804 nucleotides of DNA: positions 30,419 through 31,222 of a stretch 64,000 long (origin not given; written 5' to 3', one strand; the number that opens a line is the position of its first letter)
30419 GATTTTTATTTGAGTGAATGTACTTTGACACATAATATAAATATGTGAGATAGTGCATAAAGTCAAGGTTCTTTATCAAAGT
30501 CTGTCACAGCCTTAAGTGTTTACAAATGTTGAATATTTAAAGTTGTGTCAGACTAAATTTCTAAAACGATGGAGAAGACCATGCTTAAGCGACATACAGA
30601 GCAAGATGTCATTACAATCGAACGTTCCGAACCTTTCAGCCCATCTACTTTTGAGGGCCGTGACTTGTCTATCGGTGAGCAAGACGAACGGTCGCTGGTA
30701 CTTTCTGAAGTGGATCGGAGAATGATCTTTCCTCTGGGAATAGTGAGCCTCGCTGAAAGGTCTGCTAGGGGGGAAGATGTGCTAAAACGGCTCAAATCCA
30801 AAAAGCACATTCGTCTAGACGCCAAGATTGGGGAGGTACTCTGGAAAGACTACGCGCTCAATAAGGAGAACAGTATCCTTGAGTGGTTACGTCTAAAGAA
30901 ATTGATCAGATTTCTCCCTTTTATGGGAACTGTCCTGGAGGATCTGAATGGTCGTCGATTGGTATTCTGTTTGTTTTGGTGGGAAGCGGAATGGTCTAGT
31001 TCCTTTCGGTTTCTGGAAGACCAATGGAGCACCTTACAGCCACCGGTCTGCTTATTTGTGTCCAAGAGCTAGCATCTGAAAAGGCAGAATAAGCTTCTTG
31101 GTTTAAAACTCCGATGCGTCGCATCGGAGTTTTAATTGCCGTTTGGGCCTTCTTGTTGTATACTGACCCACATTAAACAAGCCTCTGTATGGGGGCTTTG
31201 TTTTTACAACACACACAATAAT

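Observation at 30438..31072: Second cassette: same leader architecture driving a different orphan ORF between secF and fusA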

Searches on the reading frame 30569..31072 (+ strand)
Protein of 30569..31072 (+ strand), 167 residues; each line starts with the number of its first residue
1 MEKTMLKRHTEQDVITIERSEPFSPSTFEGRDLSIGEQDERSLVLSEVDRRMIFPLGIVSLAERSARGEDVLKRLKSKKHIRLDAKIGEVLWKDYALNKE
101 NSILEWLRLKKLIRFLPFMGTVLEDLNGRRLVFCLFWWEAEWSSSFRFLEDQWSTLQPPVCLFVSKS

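Call 10: search_protein_families(library=pfam, proteins=[window:30569-31072:+], max_evalue=0.1)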
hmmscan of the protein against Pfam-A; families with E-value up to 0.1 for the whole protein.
window:30569-31072:+ (167 aa): 0 families

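Call 11: search_protein_families(library=phrogs, proteins=[window:30569-31072:+], max_evalue=0.1)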
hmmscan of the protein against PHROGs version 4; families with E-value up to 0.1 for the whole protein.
window:30569-31072:+ (167 aa): 0 families

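Call 12: search_protein_families(library=padloc, proteins=[window:30569-31072:+], max_evalue=0.1)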
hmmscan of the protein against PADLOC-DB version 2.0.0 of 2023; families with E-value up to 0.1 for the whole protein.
window:30569-31072:+ (167 aa): 0 families

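Call 13: find_homologous_proteins(query=window:30569-31072:+, max_evalue=0.01)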
Query window:30569-31072:+ (167 aa): 1 proteins with E <= 0.01 among 45 candidates.
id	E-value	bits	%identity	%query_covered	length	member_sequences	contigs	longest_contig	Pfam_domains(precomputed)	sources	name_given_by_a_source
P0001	1.3e-102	359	100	98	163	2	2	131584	-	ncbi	-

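Call 16: find_encoding_contigs(protein=P0001, flank=10000, max_places=6)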
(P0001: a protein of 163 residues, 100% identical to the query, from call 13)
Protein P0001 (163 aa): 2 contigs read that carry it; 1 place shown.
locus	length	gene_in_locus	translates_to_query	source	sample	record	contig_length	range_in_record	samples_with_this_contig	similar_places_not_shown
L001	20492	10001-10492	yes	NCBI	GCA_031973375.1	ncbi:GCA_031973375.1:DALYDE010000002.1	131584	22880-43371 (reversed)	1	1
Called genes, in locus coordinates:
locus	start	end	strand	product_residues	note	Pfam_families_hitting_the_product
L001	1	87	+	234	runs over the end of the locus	PF13399:LytR_C (weak)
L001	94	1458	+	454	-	PF01946:Thi4 (weak), PF01266:DAO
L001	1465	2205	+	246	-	PF00300:His_Phos_1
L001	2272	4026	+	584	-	PF03160:Calx-beta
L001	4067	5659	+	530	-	PF01565:FAD_binding_4, PF02913:FAD-oxidase_C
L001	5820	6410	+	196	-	-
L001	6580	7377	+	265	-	PF04402:SIMPL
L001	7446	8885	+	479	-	PF21760:SecD_1st, PF22599:SecDF_P1_head, PF03176:MMPL, PF02355:SecD_SecF_C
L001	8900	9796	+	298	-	PF02355:SecD_SecF_C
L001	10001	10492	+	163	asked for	-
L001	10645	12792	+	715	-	PF00009:GTP_EFTU, PF03144:GTP_EFTU_D2, PF22042:EF-G_D2, PF14492:EFG_III, PF16658:RF3_C (weak), PF03764:EFG_IV, PF00679:EFG_C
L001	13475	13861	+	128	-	PF00410:Ribosomal_S8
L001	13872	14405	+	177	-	PF00347:Ribosomal_L6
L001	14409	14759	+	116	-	PF00861:Ribosomal_L18p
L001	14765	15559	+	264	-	PF00333:Ribosomal_S5, PF03719:Ribosomal_S5_C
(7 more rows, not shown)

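Call 41: search_protein_representatives(protein=window:30581-31069:+)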
Query: 163 residues. Proteins with E-value up to 0.001 (for the whole library): 527; up to 1e-10: 142; up to 1e-30: 1. The best 150 are listed.
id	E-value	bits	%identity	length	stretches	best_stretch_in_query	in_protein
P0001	3.6e-103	358.6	100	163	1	1-163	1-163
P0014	1.7e-23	99.6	39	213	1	8-158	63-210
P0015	6.4e-23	97.7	42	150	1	11-155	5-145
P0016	1.4e-21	93.3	39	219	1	9-157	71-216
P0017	3.8e-21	91.9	43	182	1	16-150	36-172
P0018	8.6e-21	90.8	39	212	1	7-158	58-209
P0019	1.0e-20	90.5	43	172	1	32-159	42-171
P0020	2.9e-20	89.0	42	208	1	10-156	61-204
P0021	4.4e-20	88.5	41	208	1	13-158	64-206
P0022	7.0e-20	87.8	42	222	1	16-150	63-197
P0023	1.2e-19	87.0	35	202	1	3-158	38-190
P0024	1.3e-19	86.9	44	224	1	10-150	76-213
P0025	2.0e-19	86.3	40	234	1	6-158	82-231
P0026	3.5e-19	85.5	38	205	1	8-158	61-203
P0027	3.7e-19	85.4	39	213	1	6-154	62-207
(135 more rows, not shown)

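Call 42: predict_structure(protein=window:30581-31069:+)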
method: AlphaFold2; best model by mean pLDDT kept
length: 163 residues; sequences in the alignment: 1
mean_pLDDT: 32.6   pTM: 0.21
mean pLDDT of the five models: 32.6, 30.1, 30.0, 29.7, 28.4
residues with pLDDT >= 90: 0; 70-90: 0; 50-70: 0; < 50: 163
segments of 3 or more residues with pLDDT < 50: 1-163
pLDDT, mean of each block of 10 residues (from residue 1): 29 28 28 28 30 31 41 36 32 36 34 37 37 32 31 34 28
secondary structure, 60 per line:
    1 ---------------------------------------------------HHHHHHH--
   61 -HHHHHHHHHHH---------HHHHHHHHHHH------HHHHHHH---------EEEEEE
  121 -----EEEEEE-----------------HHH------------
elements in order: H52-58 H62-72 H82-92 H99-105 E115-120 E126-131

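Call 46: find_encoding_contigs(protein=P0014, flank=6000, max_places=3)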
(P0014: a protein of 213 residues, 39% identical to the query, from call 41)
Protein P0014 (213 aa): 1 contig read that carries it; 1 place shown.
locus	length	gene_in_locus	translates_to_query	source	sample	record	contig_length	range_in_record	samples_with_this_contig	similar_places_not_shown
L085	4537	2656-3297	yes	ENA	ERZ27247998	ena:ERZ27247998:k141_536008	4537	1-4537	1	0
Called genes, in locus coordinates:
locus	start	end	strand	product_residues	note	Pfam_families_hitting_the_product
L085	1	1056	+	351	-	?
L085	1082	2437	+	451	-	PF00587:tRNA-synt_2b, PF03129:HGTP_anticodon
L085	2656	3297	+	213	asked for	-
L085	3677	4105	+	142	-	-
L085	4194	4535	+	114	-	?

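Call 51: find_related_loci(query=A4, collection=metagenome_contigs, flank=5000)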
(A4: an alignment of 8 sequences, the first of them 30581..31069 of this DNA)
Query A4 (163 aa) in metagenome_contigs; peptide patterns used: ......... (x = any residue, [..] = any of these).
161 stretches matched a pattern; 38 encode a relative of the query (tblastn E <= 1e-3); 38 distinct loci.
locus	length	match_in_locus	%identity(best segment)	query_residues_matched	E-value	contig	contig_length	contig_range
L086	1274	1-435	40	11-158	2e-29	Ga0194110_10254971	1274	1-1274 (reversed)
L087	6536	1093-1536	41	7-158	8e-27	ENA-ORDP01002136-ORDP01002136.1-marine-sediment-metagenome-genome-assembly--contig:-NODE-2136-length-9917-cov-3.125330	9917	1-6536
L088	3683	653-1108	40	7-161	3e-26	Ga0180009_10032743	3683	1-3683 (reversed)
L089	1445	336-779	41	7-158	3e-26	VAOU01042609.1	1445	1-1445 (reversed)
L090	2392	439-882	37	7-158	3e-25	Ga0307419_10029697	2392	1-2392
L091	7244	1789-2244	37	7-161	6e-25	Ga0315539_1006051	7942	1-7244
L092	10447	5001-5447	36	7-158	2e-24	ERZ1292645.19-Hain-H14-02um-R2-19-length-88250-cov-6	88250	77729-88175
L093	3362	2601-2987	43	7-138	2e-24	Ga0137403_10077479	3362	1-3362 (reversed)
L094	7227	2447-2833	43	7-138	3e-24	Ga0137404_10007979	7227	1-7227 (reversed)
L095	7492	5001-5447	36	7-158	1e-23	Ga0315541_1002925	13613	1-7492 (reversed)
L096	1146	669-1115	37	7-158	8e-24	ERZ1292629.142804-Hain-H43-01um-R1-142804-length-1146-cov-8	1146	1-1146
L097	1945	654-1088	36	10-158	2e-23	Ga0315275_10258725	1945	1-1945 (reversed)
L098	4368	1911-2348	38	10-158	4e-22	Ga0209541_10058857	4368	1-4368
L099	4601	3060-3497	38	10-158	4e-22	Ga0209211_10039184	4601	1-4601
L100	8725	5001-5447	35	7-158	5e-22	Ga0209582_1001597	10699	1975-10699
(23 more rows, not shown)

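Call 55: search_protein_families(library=pfam, alignment_id=A3, max_evalue=0.01)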
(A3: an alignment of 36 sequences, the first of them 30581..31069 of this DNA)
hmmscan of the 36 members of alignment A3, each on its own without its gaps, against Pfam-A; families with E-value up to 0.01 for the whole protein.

A. member 1, window:30581-31069:+ (163 aa): 0 families

B. families by the number of members that match (of 36 scanned): 0 families

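Call 63: predict_structure(alignment_id=A5)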
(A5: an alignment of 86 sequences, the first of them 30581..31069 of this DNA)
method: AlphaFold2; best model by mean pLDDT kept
length: 163 residues; sequences in the alignment: 86
mean_pLDDT: 92.2   pTM: 0.87
mean pLDDT of the five models: 92.2, 91.9, 91.5, 90.9, 90.8
residues with pLDDT >= 90: 127; 70-90: 29; 50-70: 7; < 50: 0
segments of 3 or more residues with pLDDT < 50: none
pLDDT, mean of each block of 10 residues (from residue 1): 72 96 90 98 95 83 95 95 97 97 96 97 97 97 95 86 64
secondary structure, 60 per line:
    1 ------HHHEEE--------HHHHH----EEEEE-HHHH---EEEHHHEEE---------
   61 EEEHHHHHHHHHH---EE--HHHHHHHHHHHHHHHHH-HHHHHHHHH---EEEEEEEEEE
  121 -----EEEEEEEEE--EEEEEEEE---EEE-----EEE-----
elements in order: E10-12 H21-25 E30-34 H36-39 E43-45 E49-51 E61-63 H64-73 H81-97 H99-107 E111-120 E126-134 E137-144 E148-150 E156-158

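Call 66: fold_search(model_id=the predicted structure, library=pdb)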
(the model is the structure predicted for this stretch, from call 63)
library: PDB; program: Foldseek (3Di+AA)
matches with E <= 10: 407; with E <= 0.001: 0
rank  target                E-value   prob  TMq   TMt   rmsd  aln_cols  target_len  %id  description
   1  5fl3                  5.1e-01  0.10  0.17  0.09  12.6       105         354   10  PilT2 from Thermus thermophilus (released 2015-11-11)
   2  3eoz_B                7.5e-01  0.08  0.13  0.13  10.4        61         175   15  Crystal Structure of Phosphoglycerate Mutase from Plasmodium Falciparum, PFD0660w (released 2008-11-25)
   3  2e4j_MODEL_1_A        1.2e+00  0.07  0.14  0.14   7.1        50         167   14  Solution Structure of mouse Lipocalin-type Prostaglandin D Synthase (released 2007-08-21)
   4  2czu_B                1.4e+00  0.09  0.15  0.16   6.6        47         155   13  lipocalin-type prostaglandin D synthase (released 2006-10-03)
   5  6ojy_D                1.5e+00  0.08  0.15  0.08   4.6        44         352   14  Methylated PilT4 from Geobacter metallireducens bound to sulfate: C3ocococ conformation (released 2019-11-20)
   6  6olk_B                1.6e+00  0.08  0.16  0.09   4.7        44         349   14  CryoEM structure of PilT4 from Geobacter metallireducens without adding nucleotide: C3ocococ conformation (released 2019-11-20)
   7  1sb2_B                1.8e+00  0.14  0.25  0.31   5.0        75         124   16  High resolution Structure determination of rhodocetin (released 2005-02-01)
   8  3wbr_H                1.8e+00  0.11  0.17  0.21   2.1        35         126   11  Crystal structure of carbohydrate recognition domain of Blood Dendritic Cell Antigen-2 (BDCA2) lectin (crystal form-3) (released 2013-12-25)
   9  7kp5_BA1              1.9e+00  0.14  0.15  0.16   3.4        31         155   13  Energetic and structural effects of the Tanford transition on the ligand recognition of bovine Beta-lactoglobulin (released 2021-01-27)
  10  3rmp_C                1.9e+00  0.08  0.12  0.23   3.3        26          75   15  Structural basis for the recognition of attP substrates by P4-like integrases (released 2012-04-25)
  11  3jvv_A                1.9e+00  0.08  0.18  0.10   8.4        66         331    9  Crystal Structure of P. aeruginosa PilT with bound AMP-PCP (released 2010-06-02)
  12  2czu_A                1.9e+00  0.08  0.15  0.16   6.6        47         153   13  lipocalin-type prostaglandin D synthase (released 2006-10-03)
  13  6ojy_F                1.9e+00  0.07  0.15  0.08   4.7        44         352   14  Methylated PilT4 from Geobacter metallireducens bound to sulfate: C3ocococ conformation (released 2019-11-20)
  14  6ojy_B                1.9e+00  0.07  0.15  0.08   4.8        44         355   14  Methylated PilT4 from Geobacter metallireducens bound to sulfate: C3ocococ conformation (released 2019-11-20)
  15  7bf9                  2.1e+00  0.16  0.15  0.16   2.5        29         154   10  Mutant M107L of recombinant bovine beta-lactoglobulin in complex with tetracaine (released 2021-01-13)
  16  3wbr_E                2.1e+00  0.11  0.16  0.20   1.9        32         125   12  Crystal structure of carbohydrate recognition domain of Blood Dendritic Cell Antigen-2 (BDCA2) lectin (crystal form-3) (released 2013-12-25)
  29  3wbr_F                2.6e+00  0.10  0.16  0.20   1.9        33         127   12  Crystal structure of carbohydrate recognition domain of Blood Dendritic Cell Antigen-2 (BDCA2) lectin (crystal form-3) (released 2013-12-25)
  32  3wbr_A                2.8e+00  0.10  0.16  0.20   2.0        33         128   12  Crystal structure of carbohydrate recognition domain of Blood Dendritic Cell Antigen-2 (BDCA2) lectin (crystal form-3) (released 2013-12-25)
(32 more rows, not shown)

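Call 71: search_solved_structures(query=A5, max_evalue=10)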
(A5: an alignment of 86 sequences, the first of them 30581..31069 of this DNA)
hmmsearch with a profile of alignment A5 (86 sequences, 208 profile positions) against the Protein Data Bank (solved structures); distinct sequences matched with E-value up to 10: 2.
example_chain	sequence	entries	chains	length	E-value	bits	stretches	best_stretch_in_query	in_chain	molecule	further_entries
4rfq_A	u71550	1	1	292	0.68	12.1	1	60-101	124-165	Histidine protein methyltransferase 1 homolog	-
2chc_A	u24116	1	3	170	1.7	10.9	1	169-201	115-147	PROTEIN RV3472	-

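Call 72: fold_search(model_id=the predicted structure, library=viral)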
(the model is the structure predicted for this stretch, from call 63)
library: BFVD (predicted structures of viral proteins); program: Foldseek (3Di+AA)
matches with E <= 10: 641; with E <= 0.001: 0
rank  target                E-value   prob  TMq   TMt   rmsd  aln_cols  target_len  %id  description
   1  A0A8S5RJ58            4.0e-01  0.05  0.13  0.13  24.4       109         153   10  Uncharacterized protein [virus sp. ctML55]
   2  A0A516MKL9            4.5e-01  0.13  0.18  0.08   8.6        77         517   14  (no name in the UniProt tables at hand)
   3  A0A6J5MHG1            5.8e-01  0.38  0.18  0.27   1.9        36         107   14  Uncharacterized protein [uncultured Caudovirales phage]
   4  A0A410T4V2            6.2e-01  0.11  0.16  0.22  13.4        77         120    8  Uncharacterized protein [Escherichia phage AnYang]
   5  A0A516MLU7            6.2e-01  0.04  0.15  0.17  19.3       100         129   10  (no name in the UniProt tables at hand)
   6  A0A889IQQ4            6.6e-01  0.10  0.16  0.17   9.2        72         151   15  (no name in the UniProt tables at hand)
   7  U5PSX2                6.6e-01  0.06  0.16  0.18  12.0       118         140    8  Uncharacterized protein [Bacillus phage Blastoid]
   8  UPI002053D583         7.5e-01  0.35  0.18  0.41   1.7        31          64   13  (no name look-up for this kind of identifier)
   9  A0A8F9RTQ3            7.5e-01  0.06  0.14  0.04   8.2        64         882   11  Putative NTPase [Spotted knifejaw iridovirus]
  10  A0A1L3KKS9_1          8.0e-01  0.14  0.16  0.04   5.3        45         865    9  (no name in the UniProt tables at hand)
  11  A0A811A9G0            8.5e-01  0.08  0.19  0.11  14.5       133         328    7  (no name in the UniProt tables at hand)
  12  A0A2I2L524            8.5e-01  0.06  0.14  0.18  11.0        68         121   13  Uncharacterized protein [Orpheovirus IHUMI-LCC2]
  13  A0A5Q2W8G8            9.0e-01  0.02  0.13  0.06  20.4       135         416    8  (no name in the UniProt tables at hand)
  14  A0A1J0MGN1            9.6e-01  0.15  0.13  0.28   3.9        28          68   25  (no name in the UniProt tables at hand)
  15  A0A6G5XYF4            9.6e-01  0.08  0.13  0.24   8.3        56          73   16  (no name in the UniProt tables at hand)
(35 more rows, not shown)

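Call 102: find_related_loci(query=A4, collection=viral_contigs, flank=5000)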
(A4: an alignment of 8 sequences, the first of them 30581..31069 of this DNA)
Query A4 (163 aa) in viral_contigs; peptide patterns used: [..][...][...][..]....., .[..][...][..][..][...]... (x = any residue, [..] = any of these).
46 stretches matched a pattern, but none encodes a relative of the query by tblastn (E <= 1e-3).

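Call 108: find_homologous_proteins(query=A5, max_evalue=0.00001)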
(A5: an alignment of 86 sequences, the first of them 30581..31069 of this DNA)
Query A5 (86 sequences) (163 aa, profile of the alignment): 181 proteins with E <= 0.00001 among 6214 candidates; the best 120 are listed.
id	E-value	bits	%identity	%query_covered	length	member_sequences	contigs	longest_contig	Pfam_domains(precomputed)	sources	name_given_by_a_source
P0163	1.9e-80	287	39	93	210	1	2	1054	-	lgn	-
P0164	1.2e-79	284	38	93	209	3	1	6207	-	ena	-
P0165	4.8e-79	282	38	93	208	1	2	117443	-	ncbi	-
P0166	1.3e-78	281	41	93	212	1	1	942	-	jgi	-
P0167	1.9e-78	280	37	93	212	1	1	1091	-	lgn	-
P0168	3.4e-78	279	41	93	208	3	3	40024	-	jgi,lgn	jgi:hypothetical protein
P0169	3.6e-78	279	39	93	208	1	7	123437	-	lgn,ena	-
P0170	3.6e-78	279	38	93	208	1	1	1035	-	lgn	-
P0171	1.1e-77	278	39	93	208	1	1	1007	-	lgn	-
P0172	1.4e-77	277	41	91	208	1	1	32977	-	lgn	-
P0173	1.7e-77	277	41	93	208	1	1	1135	-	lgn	-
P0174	2.0e-77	277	39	91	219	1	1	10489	-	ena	-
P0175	2.4e-77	277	38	93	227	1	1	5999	-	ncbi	-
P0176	3.1e-77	276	38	93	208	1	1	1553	-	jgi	jgi:hypothetical protein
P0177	3.4e-77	276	38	93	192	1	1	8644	-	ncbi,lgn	-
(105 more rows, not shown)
